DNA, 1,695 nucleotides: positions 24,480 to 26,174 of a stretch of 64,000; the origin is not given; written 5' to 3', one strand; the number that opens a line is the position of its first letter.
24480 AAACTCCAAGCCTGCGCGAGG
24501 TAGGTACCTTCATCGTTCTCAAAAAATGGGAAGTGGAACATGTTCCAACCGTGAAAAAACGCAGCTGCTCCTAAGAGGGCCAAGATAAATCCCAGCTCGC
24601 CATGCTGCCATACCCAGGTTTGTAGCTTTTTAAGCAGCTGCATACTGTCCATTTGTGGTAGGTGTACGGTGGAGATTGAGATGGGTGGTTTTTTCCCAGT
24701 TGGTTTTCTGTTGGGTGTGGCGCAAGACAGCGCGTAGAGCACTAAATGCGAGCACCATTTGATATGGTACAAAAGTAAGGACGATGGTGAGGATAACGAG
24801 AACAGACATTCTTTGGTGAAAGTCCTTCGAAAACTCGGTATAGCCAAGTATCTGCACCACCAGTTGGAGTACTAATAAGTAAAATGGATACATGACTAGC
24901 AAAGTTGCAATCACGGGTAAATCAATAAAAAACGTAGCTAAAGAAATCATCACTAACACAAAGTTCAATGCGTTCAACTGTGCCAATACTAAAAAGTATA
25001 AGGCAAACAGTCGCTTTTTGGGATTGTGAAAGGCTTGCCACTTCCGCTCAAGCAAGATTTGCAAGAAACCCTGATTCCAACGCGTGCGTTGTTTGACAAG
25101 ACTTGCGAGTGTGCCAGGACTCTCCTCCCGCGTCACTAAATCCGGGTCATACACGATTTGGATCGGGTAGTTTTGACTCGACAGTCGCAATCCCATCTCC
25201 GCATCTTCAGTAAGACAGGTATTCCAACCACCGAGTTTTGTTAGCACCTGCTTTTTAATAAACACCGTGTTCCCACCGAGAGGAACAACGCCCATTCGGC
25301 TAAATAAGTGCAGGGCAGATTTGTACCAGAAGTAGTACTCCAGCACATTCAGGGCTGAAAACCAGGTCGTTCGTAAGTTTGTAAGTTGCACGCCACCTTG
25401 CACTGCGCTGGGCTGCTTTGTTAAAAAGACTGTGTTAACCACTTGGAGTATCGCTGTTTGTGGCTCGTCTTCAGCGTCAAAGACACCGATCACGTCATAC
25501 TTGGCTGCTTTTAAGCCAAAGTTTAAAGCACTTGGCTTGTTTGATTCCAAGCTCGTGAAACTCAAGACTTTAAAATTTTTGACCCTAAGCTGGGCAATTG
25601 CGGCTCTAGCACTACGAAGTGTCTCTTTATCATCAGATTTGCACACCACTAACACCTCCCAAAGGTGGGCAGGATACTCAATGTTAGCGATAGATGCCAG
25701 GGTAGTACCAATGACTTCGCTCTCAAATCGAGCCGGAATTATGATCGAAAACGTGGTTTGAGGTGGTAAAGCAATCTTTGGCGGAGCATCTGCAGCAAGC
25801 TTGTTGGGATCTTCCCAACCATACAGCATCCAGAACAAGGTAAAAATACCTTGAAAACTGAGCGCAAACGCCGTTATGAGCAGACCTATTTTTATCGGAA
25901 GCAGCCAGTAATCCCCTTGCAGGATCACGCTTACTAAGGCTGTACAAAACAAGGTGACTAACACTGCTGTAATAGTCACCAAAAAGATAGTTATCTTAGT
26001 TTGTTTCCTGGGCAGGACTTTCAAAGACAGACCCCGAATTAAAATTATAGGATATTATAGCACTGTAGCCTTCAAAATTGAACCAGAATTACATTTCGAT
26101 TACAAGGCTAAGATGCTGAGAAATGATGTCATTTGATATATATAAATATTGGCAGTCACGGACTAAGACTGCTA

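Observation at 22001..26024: A processive GT2 synthase followed by a GT-C::GH8 fusion gene: candidate two-gene cellulose-synthase-like exopolysaccharide machine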

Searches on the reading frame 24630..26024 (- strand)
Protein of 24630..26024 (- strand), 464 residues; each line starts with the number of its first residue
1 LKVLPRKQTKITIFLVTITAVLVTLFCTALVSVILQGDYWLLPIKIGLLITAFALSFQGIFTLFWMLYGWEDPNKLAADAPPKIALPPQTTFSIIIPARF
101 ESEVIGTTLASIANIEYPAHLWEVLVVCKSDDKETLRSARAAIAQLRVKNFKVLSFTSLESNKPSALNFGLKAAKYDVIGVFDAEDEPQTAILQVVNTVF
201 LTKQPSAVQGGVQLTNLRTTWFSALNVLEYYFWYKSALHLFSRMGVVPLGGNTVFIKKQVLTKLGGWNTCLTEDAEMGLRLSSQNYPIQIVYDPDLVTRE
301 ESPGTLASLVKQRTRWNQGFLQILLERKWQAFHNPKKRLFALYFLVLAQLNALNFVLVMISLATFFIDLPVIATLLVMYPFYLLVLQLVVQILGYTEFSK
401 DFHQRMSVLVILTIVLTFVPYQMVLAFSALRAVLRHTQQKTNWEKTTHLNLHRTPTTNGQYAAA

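Call 3: search_protein_families(library=pfam, proteins=[window:24630-26024:-], max_evalue=0.1)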
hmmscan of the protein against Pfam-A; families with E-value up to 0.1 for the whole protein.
window:24630-26024:- (464 aa): 5 families
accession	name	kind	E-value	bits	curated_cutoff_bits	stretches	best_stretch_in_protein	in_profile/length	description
PF13641.12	Glyco_tranf_2_3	-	4.4e-39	135.3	27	1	89-318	2-229/230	Glycosyltransferase like family 2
PF13632.12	Glyco_trans_2_3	-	1.8e-21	77.3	27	1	182-384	5-197/198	Glycosyl transferase family group 2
PF00535.33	Glycos_transf_2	-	4.7e-11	43.3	23.3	1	93-222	1-125/168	Glycosyl transferase family 2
PF13506.12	Glyco_transf_21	-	0.0002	21.3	21.7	1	161-317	16-173/174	Glycosyl transferase family 21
PF03142.21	Chitin_synth_2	-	0.0013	17.9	27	0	170-242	196-269/527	Chitin synthase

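Call 4: search_protein_families(library=ncbifam, proteins=[window:24630-26024:-], max_evalue=0.1)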
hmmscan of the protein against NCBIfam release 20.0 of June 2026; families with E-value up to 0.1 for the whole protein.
window:24630-26024:- (464 aa): 14 families
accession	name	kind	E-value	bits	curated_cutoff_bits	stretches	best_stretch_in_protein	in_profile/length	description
TIGR03937.1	PgaC_IcaA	equivalog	4.5e-26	91.8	422.3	1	67-444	24-402/407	poly-beta-1,6-N-acetyl-D-glucosamine synthase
NF053846.1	glyco_with_XrtP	equivalog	3.4e-18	65.6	520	1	51-447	6-436/440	XrtP-associated glycosyltransferase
NF041865.1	EpsU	equivalog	5.8e-15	55.2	700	1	79-329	28-274/394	exopolysaccharide biosynthesis GT2 family glycosyltransferase EpsU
TIGR03030.1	CelA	equivalog_domain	1.8e-13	49.4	699.1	2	251-325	309-382/714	UDP-forming cellulose synthase catalytic subunit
TIGR04283.1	glyco_like_mftF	equivalog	1.6e-10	40.9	182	1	93-289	2-176/221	TIGR04283 family arsenosugar biosynthesis glycosyltransferase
TIGR03965.1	mycofact_glyco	equivalog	3.4e-08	32.8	280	1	87-321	70-301/467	mycofactocin biosynthesis glycosyltransferase MftF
NF011307.0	PRK14716.1-5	equivalog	3.5e-08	32.8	431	1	89-449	61-448/464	glycosyl transferase family protein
NF008558.0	PRK11498.1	equivalog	8.6e-08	30.6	992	2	251-324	433-505/872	UDP-forming cellulose synthase catalytic subunit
TIGR03469.1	HpnB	hypoth_equivalog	1.3e-07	31.1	379.25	1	63-185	16-145/386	hopene-associated glycosyltransferase HpnB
NF011305.0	PRK14716.1-3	equivalog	4.9e-05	22.7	409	1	45-326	6-324/486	glycosyl transferase family protein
NF041875.1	EPS_EpsD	equivalog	6.8e-05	22.4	370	1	93-316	2-223/325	exopolysaccharide biosynthesis glycosyltransferase EpsD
NF010496.0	PRK13915.1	equivalog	7.4e-05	22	262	1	89-201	30-143/307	glucosyl-3-phosphoglycerate synthase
TIGR04242.1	nodulat_NodC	equivalog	0.00013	21.1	550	1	91-325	49-290/395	chitooligosaccharide synthase NodC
NF038299.1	EPS_HpsN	equivalog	0.00054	19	425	1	92-204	3-110/317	hormogonium polysaccharide biosynthesis glycosyltransferase HpsN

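Call 11: search_solved_structures(query=window:24630-26024:-, max_evalue=0.01, show_alignments=3)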
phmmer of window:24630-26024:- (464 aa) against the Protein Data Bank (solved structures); distinct sequences matched with E-value up to 0.01: 7.
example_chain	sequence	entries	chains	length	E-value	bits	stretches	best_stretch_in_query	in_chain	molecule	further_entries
5ej1_A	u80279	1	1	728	1.7e-09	40.3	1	79-357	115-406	Putative cellulose synthase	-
4hg6_A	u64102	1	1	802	2.3e-09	39.9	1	79-357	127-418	Cellulose Synthase Subunit A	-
4p00_A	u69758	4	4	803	2.3e-09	39.9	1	79-357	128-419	Cellulose Synthase A subunit | Cellulose Synthase subunit A | Putative cellulose synthase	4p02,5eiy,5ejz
7lby_A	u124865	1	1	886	7.9e-06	28.3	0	251-393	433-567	Cellulose synthase catalytic subunit [UDP-forming]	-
9b8v_E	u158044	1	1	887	7.9e-06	28.3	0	251-393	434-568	Cellulose synthase catalytic subunit [UDP-forming]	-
9fmv_A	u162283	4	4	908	8.4e-06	28.2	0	251-393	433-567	Cellulose synthase catalytic subunit [UDP-forming]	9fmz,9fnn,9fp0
6yv7_A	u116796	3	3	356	0.0011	21.1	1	57-373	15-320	Glycosyl transferase, family 2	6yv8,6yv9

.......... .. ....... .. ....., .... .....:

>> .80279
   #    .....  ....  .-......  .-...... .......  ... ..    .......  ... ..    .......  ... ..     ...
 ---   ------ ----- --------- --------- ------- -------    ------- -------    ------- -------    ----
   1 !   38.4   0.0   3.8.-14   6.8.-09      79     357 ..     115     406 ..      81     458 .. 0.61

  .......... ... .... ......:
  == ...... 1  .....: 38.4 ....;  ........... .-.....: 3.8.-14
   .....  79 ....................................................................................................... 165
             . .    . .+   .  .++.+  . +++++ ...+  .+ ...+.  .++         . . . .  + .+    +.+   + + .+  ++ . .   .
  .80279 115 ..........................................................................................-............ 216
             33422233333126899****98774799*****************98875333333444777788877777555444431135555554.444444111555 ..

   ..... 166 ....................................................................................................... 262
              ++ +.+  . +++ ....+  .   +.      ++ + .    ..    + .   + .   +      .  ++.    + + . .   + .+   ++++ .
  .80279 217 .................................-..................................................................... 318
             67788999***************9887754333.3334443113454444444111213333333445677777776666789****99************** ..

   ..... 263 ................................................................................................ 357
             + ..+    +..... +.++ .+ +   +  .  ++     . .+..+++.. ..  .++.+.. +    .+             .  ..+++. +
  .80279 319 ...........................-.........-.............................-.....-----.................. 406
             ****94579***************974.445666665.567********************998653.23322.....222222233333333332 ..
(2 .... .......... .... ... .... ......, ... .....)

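Call 32: find_homologous_proteins(query=window:24630-26024:-)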
Query window:24630-26024:- (464 aa): 4361 proteins with E <= 0.001 among 8000 candidates; the best 120 are listed.
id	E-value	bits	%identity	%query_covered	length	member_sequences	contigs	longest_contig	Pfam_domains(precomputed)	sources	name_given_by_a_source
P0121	3.7e-294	993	100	97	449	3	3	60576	PF13632.13,PF13506.14,PF13641.13,PF00535.33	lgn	-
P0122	2.0e-175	602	59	96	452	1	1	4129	PF13632.13,PF13641.13,PF00535.33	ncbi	ncbi:hypothetical protein BH10PAT2_BH10PAT2_2480 [soil metagenome]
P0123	4.4e-171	588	57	97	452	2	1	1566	PF13632.13,PF13506.14,PF13641.13,PF00535.33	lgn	-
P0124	4.4e-164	565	56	96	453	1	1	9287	PF13632.13,PF13506.14,PF13641.13,PF00535.33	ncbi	-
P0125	3.5e-155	535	53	98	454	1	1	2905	PF13632.13,PF13641.13,PF00535.33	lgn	-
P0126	1.2e-153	530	52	98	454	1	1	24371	PF13632.13,PF13641.13,PF00535.33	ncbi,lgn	-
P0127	2.3e-150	520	52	96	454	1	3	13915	PF13632.13,PF13506.14,PF13641.13,PF00535.33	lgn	-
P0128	2.5e-128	447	48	86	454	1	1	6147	PF13632.13,PF13641.13,PF00535.33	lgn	-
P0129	4.6e-125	436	46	93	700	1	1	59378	PF13632.13,PF10111.15,PF13506.14,PF13641.13,PF00535.33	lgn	-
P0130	1.0e-124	435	50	85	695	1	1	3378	PF13632.13,PF10111.15,PF13506.14,PF13641.13,PF03552.21,PF00535.33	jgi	jgi:glycosyltransferase XagB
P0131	6.5e-122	426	46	91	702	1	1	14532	PF13632.13,PF10111.15,PF13506.14,PF13641.13,PF00535.33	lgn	-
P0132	1.2e-121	425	48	85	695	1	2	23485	PF13632.13,PF10111.15,PF13506.14,PF13641.13,PF03552.21,PF00535.33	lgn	-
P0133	3.6e-121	423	47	88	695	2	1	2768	PF13632.13,PF10111.15,PF13506.14,PF13641.13,PF03552.21,PF00535.33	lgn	-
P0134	2.5e-120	421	44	94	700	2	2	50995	PF13632.13,PF10111.15,PF13506.14,PF13641.13,PF00535.33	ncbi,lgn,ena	ncbi:MAG: glycosyltransferase [Patescibacteria group bacterium]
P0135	2.3e-119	417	47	85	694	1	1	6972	PF13632.13,PF10111.15,PF13506.14,PF13641.13,PF03552.21,PF00535.33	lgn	-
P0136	2.3e-119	417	46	97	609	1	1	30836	PF13632.13,PF13506.14,PF13641.13,PF00535.33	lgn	-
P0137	3.0e-119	417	48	89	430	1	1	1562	PF13632.13,PF10111.15,PF13506.14,PF13641.13,PF00535.33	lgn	-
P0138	3.6e-119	417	47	86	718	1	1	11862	PF13632.13,PF10111.15,PF13506.14,PF13641.13,PF00535.33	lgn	-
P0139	3.8e-119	417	47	87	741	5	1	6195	PF13632.13,PF10111.15,PF13506.14,PF13641.13,PF00535.33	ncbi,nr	ncbi:glycosyltransferase [Patescibacteria group bacterium]|nr:glycosyltransferase [Patescibacteria g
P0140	5.1e-119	416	47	88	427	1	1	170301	PF13632.13,PF10111.15,PF13506.14,PF13641.13,PF00535.33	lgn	-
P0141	7.8e-119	416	44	88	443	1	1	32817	PF13632.13,PF10111.15,PF13506.14,PF13641.13,PF00535.33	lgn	-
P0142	1.5e-118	415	45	94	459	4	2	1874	PF13632.13,PF13506.14,PF13641.13,PF00535.33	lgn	-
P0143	2.0e-118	414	46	88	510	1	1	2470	PF13632.13,PF13506.14,PF13641.13,PF00535.33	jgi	jgi:cellulose synthase/poly-beta-1,6-N-acetylglucosamine synthase-like glycosyltransferase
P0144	4.1e-118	413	45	94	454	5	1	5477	PF13632.13,PF13506.14,PF13641.13,PF00535.33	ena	-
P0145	4.9e-118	413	43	95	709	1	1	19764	PF13632.13,PF10111.15,PF13506.14,PF13641.13,PF00535.33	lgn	-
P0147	6.0e-118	413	45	88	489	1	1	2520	PF13632.13,PF13506.14,PF13641.13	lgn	-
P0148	7.2e-118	412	46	88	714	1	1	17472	PF13632.13,PF13506.14,PF13641.13,PF03552.21,PF00535.33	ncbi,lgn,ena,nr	ncbi:MAG TPA: glycosyltransferase [Candidatus Kapabacteria bacterium]|nr:glycosyltransferase [Candid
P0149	8.0e-118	412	43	95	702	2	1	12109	PF13632.13,PF13506.14,PF13641.13,PF00535.33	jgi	-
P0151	1.2e-117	412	47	94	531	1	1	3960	PF13632.13,PF13506.14,PF13641.13,PF00535.33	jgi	jgi:cellulose synthase/poly-beta-1,6-N-acetylglucosamine synthase-like glycosyltransferase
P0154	2.0e-117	411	47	86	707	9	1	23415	PF13632.13,PF10111.15,PF13506.14,PF13641.13,PF00535.33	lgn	-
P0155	2.5e-117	411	46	87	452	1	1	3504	PF13632.13,PF13506.14,PF13641.13,PF00535.33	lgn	-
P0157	1.0e-116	409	43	96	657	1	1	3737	PF13632.13,PF10111.15,PF13506.14,PF13641.13,PF00535.33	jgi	jgi:cellulose synthase/poly-beta-1,6-N-acetylglucosamine synthase-like glycosyltransferase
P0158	1.1e-116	408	45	85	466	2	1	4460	PF13632.13,PF13506.14,PF13641.13,PF00535.33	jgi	jgi:cellulose synthase/poly-beta-1,6-N-acetylglucosamine synthase-like glycosyltransferase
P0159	1.8e-116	408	43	98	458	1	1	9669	PF13632.13,PF13506.14,PF13641.13,PF00535.33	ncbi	-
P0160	2.1e-116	408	46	88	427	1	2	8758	PF13632.13,PF10111.15,PF13506.14,PF13641.13,PF00535.33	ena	-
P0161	2.5e-116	407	46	86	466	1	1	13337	PF13632.13,PF13506.14,PF13641.13,PF00535.33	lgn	-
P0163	2.6e-116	407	43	98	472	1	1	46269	PF13632.13,PF10111.15,PF13506.14,PF13641.13,PF00535.33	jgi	jgi:glycosyltransferase XagB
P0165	4.7e-116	406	46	85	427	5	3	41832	PF13632.13,PF10111.15,PF13506.14,PF13641.13,PF00535.33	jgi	-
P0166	5.4e-116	406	47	85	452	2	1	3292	PF13632.13,PF13506.14,PF13641.13,PF00535.33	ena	-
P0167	7.1e-116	406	44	95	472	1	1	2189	PF13632.13,PF13506.14,PF13641.13,PF00535.33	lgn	-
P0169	9.0e-116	405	46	88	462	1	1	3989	PF13632.13,PF13506.14,PF13641.13,PF00535.33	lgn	-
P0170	9.5e-116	405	47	87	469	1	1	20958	PF13632.13,PF13506.14,PF13641.13,PF00535.33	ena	-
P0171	9.5e-116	405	45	88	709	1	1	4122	PF13632.13,PF10111.15,PF13506.14,PF13641.13,PF00535.33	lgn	-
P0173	1.3e-115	405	44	88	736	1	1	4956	PF13632.13,PF10111.15,PF13506.14,PF13641.13,PF00535.33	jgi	jgi:glycosyltransferase XagB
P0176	2.1e-115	404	42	98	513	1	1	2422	PF13632.13,PF13506.14,PF13641.13,PF00535.33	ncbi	-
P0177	2.9e-115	404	45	85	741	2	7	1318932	PF13632.13,PF10111.15,PF13506.14,PF13641.13,PF00535.33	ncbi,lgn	-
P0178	3.1e-115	404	43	88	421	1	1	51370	PF13632.13,PF13506.14,PF13641.13,PF00535.33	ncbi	-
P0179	4.0e-115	403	48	87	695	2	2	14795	PF13632.13,PF10111.15,PF13506.14,PF13641.13,PF00535.33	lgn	-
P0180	4.6e-115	403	43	88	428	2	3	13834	PF13632.13,PF13506.14,PF13641.13,PF00535.33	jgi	-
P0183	5.5e-115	403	46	88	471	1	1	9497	PF13632.13,PF13506.14,PF13641.13,PF00535.33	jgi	jgi:cellulose synthase/poly-beta-1,6-N-acetylglucosamine synthase-like glycosyltransferase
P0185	1.5e-114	402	46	88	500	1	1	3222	PF13632.13,PF13506.14,PF13641.13,PF00535.33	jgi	jgi:glycosyltransferase XagB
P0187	1.6e-114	401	45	88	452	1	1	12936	PF13632.13,PF10111.15,PF13506.14,PF13641.13,PF00535.33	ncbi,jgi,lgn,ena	-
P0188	1.7e-114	401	44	88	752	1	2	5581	PF13632.13,PF10111.15,PF13506.14,PF13641.13,PF00535.33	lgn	-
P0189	1.9e-114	401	45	88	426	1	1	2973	PF13632.13,PF10111.15,PF13506.14,PF13641.13,PF00535.33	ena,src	-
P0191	2.0e-114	401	44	88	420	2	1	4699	PF13632.13,PF10111.15,PF13506.14,PF13641.13,PF00535.33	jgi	jgi:cellulose synthase/poly-beta-1,6-N-acetylglucosamine synthase-like glycosyltransferase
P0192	2.3e-114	401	43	92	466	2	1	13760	PF13632.13,PF13506.14,PF13641.13,PF00535.33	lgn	-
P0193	2.3e-114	401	44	89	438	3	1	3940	PF13632.13,PF13506.14,PF13641.13,PF00535.33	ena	-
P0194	2.3e-114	401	45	88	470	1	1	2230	PF13632.13,PF13506.14,PF13641.13,PF00535.33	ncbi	-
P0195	2.5e-114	401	46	88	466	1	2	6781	PF13632.13,PF10111.15,PF13506.14,PF13641.13,PF00535.33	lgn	-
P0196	2.8e-114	401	42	95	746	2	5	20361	PF13632.13,PF10111.15,PF13506.14,PF13641.13,PF00535.33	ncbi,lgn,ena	-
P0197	3.0e-114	400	41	98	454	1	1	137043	PF13632.13,PF13506.14,PF13641.13,PF00535.33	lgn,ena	-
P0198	3.7e-114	400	46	88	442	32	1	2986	PF13632.13,PF13506.14,PF13641.13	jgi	-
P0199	3.7e-114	400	44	87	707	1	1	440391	PF13632.13,PF10111.15,PF13641.13,PF00535.33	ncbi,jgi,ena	ncbi:MAG: glycosyltransferase [Candidatus Magasanikbacteria bacterium]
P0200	3.8e-114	400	45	85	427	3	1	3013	PF13632.13,PF13506.14,PF13641.13,PF00535.33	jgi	-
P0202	5.1e-114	400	45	85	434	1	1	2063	PF13632.13,PF13506.14,PF13641.13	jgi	jgi:cellulose synthase/poly-beta-1,6-N-acetylglucosamine synthase-like glycosyltransferase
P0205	6.7e-114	399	43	97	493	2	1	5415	PF13632.13,PF13506.14,PF13641.13,PF00535.33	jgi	-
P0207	7.9e-114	399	44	89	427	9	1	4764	PF13632.13,PF13506.14,PF13641.13,PF00535.33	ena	-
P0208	9.1e-114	399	46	88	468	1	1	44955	PF13632.13,PF13506.14,PF13641.13,PF00535.33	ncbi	-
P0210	1.0e-113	399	45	89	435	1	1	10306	PF13632.13,PF10111.15,PF13506.14,PF13641.13,PF00535.33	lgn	-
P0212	1.5e-113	398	44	95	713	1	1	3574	PF13632.13,PF13506.14,PF13641.13,PF00535.33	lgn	-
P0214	1.6e-113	398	46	87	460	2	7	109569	PF13632.13,PF13506.14,PF13641.13,PF00535.33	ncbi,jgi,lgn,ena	-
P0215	1.6e-113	398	43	90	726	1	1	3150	PF13632.13,PF10111.15,PF13506.14,PF13641.13,PF00535.33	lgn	-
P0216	1.9e-113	398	43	86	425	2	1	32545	PF13632.13,PF13506.14,PF13641.13,PF00535.33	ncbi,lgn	-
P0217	1.9e-113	398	45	86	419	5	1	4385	PF13632.13,PF13506.14,PF13641.13,PF00535.33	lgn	-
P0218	2.0e-113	398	43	92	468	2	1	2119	PF13632.13,PF10111.15,PF13506.14,PF13641.13,PF00535.33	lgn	-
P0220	2.2e-113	398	44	94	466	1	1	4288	PF13632.13,PF13506.14,PF13641.13,PF00535.33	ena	-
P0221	2.4e-113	398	45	89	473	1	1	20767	PF13632.13,PF10111.15,PF13506.14,PF13641.13,PF00535.33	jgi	jgi:glycosyltransferase XagB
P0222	2.4e-113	397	46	89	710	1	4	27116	PF13632.13,PF10111.15,PF13506.14,PF13641.13,PF00535.33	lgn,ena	-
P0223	2.5e-113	397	42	95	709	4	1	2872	PF13632.13,PF10111.15,PF13506.14,PF13641.13,PF00535.33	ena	-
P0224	2.7e-113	397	44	98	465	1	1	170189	PF13632.13,PF13641.13,PF00535.33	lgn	-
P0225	2.8e-113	397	44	85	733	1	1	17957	PF13632.13,PF10111.15,PF13506.14,PF13641.13,PF00535.33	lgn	-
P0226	3.1e-113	397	43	88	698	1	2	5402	PF13632.13,PF10111.15,PF13506.14,PF13641.13,PF00535.33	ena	-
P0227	3.2e-113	397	42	97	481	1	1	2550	PF13632.13,PF10111.15,PF13506.14,PF13641.13,PF00535.33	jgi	jgi:cellulose synthase/poly-beta-1,6-N-acetylglucosamine synthase-like glycosyltransferase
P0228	3.2e-113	397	45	88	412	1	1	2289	PF13632.13,PF13506.14,PF13641.13,PF00535.33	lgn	-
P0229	3.4e-113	397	45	87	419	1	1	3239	PF13632.13,PF13506.14,PF13641.13,PF00535.33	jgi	jgi:cellulose synthase/poly-beta-1,6-N-acetylglucosamine synthase-like glycosyltransferase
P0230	3.7e-113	397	45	88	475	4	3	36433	PF13632.13,PF13506.14,PF13641.13,PF00535.33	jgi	-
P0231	3.8e-113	397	47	87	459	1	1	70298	PF13632.13,PF13506.14,PF13641.13,PF00535.33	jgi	-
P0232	4.1e-113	397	45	88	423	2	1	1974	PF13632.13,PF13506.14,PF13641.13,PF00535.33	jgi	-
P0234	5.0e-113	396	43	90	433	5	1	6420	PF13632.13,PF13506.14,PF13641.13,PF00535.33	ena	-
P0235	5.6e-113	396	48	85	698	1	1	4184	PF13632.13,PF10111.15,PF13506.14,PF13641.13,PF00535.33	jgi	-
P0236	6.1e-113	396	45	88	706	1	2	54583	PF13632.13,PF10111.15,PF13506.14,PF13641.13,PF00535.33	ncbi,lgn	ncbi:MAG: glycosyltransferase [Candidatus Magasanikiibacteriota bacterium]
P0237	7.0e-113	396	43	89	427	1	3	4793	PF13632.13,PF13506.14,PF13641.13,PF00535.33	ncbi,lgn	-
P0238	7.0e-113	396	43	86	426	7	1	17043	PF13632.13,PF13506.14,PF13641.13,PF00535.33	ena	-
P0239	7.4e-113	396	45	89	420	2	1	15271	PF13632.13,PF10111.15,PF13506.14,PF13641.13,PF00535.33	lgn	-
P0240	7.8e-113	396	43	89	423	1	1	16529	PF13632.13,PF13506.14,PF13641.13,PF00535.33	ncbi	-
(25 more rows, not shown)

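Call 44: predict_structure(alignment_id=A2)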
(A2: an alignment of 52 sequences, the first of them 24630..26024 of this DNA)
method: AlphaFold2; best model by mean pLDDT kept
length: 464 residues; sequences in the alignment: 52
mean_pLDDT: 92.9   pTM: 0.91
mean pLDDT of the five models: 92.9, 92.7, 92.2, 90.3, 90.3
residues with pLDDT >= 90: 396; 70-90: 51; 50-70: 7; < 50: 10
segments of 3 or more residues with pLDDT < 50: 457-464
pLDDT, mean of each block of 10 residues (from residue 1): 67 93 97 95 94 93 93 92 97 97 96 98 98 97 98 93 92 98 96 98 98 92 96 96 94 93 96 96 98 96 94 95 97 97 93 82 85 94 95 97 95 97 95 95 85 60 39
secondary structure, 60 per line:
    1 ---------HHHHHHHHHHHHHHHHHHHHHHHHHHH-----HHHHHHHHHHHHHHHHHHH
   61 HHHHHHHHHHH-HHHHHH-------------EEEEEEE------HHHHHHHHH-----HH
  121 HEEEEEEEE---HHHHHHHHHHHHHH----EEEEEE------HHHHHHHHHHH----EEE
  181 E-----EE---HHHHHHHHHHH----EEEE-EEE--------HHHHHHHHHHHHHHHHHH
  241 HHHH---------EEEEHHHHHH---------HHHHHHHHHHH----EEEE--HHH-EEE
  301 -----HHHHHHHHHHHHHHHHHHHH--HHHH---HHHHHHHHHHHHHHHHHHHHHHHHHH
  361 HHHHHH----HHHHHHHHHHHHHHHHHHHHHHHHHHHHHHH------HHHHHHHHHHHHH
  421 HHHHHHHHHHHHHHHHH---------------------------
elements in order: H10-36 H42-71 H73-78 E92-98 H105-113 E122-129 H133-146 E151-156 H163-173 E178-181 H192-202 E207-210 E212-214 H223-244 E254-257 H258-263 H273-283 E288-291 E298-300 H306-325 H328-331 H335-366 H371-401 H408-437
